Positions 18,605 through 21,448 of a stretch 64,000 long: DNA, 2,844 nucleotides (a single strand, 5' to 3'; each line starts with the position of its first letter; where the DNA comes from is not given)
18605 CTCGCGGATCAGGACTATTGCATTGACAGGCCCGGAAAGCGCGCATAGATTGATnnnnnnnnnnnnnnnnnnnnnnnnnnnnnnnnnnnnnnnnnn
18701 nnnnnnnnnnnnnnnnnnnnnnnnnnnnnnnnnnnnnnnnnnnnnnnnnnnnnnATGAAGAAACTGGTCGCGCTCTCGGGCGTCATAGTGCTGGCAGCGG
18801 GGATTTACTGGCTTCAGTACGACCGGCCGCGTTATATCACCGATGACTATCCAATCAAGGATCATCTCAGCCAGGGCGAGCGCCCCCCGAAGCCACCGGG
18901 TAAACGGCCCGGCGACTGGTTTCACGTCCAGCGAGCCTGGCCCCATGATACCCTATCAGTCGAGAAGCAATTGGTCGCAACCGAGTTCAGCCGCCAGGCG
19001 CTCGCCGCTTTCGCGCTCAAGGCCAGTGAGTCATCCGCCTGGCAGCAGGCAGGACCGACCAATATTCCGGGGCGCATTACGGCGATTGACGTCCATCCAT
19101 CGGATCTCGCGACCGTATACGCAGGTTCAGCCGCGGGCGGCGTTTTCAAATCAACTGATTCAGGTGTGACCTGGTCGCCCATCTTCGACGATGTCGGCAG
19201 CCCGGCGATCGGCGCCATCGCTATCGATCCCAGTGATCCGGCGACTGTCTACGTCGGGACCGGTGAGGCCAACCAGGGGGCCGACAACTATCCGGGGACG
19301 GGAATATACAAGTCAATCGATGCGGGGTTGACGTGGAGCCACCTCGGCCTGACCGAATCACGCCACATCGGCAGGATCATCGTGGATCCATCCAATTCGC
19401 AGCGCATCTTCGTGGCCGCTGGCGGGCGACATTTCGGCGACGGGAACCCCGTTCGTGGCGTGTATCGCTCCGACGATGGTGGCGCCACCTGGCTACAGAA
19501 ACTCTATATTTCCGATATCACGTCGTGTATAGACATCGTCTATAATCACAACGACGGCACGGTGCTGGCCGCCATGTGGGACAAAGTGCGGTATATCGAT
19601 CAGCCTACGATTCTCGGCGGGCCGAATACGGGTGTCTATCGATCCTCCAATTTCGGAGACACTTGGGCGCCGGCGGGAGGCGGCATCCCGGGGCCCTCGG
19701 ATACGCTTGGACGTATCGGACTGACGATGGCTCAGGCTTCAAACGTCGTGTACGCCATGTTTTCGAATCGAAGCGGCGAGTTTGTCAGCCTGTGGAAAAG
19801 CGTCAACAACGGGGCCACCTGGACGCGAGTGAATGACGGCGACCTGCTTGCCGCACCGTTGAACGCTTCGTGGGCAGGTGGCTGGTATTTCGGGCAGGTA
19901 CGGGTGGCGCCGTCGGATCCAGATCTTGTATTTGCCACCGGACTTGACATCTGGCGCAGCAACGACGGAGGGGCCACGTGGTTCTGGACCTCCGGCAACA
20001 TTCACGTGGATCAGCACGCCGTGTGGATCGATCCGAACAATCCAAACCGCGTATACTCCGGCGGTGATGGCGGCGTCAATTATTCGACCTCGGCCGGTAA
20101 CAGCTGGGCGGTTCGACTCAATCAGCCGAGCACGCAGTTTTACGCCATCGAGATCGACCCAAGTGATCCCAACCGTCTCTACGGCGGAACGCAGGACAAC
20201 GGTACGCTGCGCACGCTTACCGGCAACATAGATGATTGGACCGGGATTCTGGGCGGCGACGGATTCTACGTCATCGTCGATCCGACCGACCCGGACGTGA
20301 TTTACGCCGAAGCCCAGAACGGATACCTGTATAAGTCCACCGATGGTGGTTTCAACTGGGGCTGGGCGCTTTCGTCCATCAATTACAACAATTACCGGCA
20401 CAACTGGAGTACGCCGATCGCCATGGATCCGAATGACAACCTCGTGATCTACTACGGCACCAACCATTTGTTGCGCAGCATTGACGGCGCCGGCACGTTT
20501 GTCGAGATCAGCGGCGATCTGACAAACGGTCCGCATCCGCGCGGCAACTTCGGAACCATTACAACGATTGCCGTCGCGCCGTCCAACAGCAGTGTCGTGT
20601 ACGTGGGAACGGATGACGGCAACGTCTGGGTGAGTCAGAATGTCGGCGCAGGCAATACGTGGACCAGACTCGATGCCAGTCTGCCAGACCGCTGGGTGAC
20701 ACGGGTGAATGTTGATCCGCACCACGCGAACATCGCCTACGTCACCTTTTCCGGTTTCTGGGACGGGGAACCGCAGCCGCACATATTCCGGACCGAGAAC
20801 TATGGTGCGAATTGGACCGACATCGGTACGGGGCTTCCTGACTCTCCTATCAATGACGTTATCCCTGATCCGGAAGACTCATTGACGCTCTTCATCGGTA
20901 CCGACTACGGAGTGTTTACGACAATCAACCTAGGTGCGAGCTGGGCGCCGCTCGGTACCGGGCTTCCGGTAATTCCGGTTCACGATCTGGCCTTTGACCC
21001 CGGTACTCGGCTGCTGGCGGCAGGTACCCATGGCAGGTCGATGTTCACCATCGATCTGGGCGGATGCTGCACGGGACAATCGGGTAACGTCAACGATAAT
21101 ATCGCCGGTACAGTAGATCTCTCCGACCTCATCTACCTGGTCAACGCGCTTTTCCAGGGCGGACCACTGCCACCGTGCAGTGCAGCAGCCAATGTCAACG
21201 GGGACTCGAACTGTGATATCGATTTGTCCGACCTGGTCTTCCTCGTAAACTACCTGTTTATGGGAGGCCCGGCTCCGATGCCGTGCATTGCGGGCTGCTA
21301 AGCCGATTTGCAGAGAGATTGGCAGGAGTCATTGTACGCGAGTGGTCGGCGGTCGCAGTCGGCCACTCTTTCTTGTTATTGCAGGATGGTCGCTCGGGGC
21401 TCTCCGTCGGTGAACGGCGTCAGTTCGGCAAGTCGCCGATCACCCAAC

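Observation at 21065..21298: The same Cys-framed double dockerin-like C-terminal module on three unrelated secreted proteins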

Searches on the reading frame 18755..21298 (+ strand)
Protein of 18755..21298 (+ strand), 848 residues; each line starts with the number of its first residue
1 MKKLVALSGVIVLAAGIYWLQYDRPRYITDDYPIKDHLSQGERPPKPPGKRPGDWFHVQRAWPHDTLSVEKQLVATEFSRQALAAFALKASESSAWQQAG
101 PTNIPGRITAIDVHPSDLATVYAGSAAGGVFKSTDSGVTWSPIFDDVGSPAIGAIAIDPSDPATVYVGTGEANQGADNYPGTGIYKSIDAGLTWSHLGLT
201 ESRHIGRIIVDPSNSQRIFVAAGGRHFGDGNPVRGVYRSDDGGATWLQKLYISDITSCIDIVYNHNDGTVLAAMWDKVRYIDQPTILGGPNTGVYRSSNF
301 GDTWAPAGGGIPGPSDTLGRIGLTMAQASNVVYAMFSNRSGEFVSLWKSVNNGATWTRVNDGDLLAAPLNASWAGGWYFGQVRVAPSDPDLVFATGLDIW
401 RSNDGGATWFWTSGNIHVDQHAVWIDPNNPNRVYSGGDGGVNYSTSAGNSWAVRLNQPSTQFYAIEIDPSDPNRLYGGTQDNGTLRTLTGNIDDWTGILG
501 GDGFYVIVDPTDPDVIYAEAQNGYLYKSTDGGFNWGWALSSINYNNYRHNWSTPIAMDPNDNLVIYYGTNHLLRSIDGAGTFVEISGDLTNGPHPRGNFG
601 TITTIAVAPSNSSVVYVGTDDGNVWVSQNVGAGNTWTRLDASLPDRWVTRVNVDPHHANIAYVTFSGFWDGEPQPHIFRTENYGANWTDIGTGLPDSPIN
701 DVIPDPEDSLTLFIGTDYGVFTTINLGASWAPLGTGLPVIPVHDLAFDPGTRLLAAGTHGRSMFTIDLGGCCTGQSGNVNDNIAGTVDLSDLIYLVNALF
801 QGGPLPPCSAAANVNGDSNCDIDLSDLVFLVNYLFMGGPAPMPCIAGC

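Call 4: search_protein_families(library=pfam, proteins=[window:18755-21298:+], max_evalue=1)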
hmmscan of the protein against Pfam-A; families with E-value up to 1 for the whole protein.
window:18755-21298:+ (848 aa): 4 families
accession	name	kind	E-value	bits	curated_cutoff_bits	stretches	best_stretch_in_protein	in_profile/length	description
PF15902.12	Sortilin-Vps10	-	3.7e-23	82.5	33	5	130-247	3-110/446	Sortilin, neurotensin receptor 3,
PF02012.26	BNR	-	0.0044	17.2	27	0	237-246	1-10/12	BNR/Asp-box repeat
PF15899.11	BNR_6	-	0.075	13.6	27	0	677-690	1-14/14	BNR-Asp box repeat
PF00400.38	WD40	-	0.37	11.9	27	0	600-625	12-36/39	WD domain, G-beta repeat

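Call 5: search_protein_families(library=ncbifam, proteins=[window:18755-21298:+], max_evalue=1)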
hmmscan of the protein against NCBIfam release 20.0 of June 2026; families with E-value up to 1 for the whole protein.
window:18755-21298:+ (848 aa): 5 families
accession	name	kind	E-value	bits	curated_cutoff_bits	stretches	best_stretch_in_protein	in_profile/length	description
NF045728.1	glycosyl_F510_1955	equivalog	1.4e-39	135.9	175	6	440-536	73-171/246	F510_1955 family glycosylhydrolase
NF053688.1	BamI_Bacteroidota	equivalog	2.3e-05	23.9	370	1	514-649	219-354/452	BamI family beta-barrel-assembly machinery protein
NF052228.1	T9SS_PorZ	equivalog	0.00052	18.6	260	0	165-243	330-406/757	type IX secretion system anionic LPS delivery protein PorZ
NF047818.1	LIC11996_lipo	equivalog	0.028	13.5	350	1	294-359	344-419/422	LIC11996 family lipoprotein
NF033620.0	pqiC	exception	0.058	12.7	200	0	440-501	68-129/184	membrane integrity-associated transporter subunit PqiC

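Call 64: list_cluster_members(proteins=[P0028, window:18755-21298:+, window:51422-53092:+, window:30642-31439:+])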
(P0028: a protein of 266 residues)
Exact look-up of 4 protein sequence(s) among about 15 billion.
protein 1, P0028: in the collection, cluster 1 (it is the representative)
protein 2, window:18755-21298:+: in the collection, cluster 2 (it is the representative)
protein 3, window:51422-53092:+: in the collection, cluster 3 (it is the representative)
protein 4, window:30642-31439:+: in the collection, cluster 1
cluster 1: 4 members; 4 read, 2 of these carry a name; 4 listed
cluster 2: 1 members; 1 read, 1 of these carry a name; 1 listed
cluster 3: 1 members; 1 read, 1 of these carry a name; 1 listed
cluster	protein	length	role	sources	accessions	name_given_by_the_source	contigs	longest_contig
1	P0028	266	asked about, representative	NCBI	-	-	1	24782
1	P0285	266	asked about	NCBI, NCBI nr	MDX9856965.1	MAG: hypothetical protein RBT76_04170 [candidate division Zixibacteria bacterium] | hypothetical protein [candidate division Zixibacteria bacterium]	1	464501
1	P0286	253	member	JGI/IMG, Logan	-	hypothetical protein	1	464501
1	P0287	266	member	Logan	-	-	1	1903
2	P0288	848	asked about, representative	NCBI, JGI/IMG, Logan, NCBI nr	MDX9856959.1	MAG: glycosyl hydrolase [candidate division Zixibacteria bacterium] | hypothetical protein | glycosyl hydrolase [candidate division Zixibacteria bacterium]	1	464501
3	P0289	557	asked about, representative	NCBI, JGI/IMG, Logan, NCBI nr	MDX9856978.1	MAG: C25 family cysteine peptidase [candidate division Zixibacteria bacterium] | hypothetical protein | C25 family cysteine peptidase [candidate division Zixibacteria bacterium]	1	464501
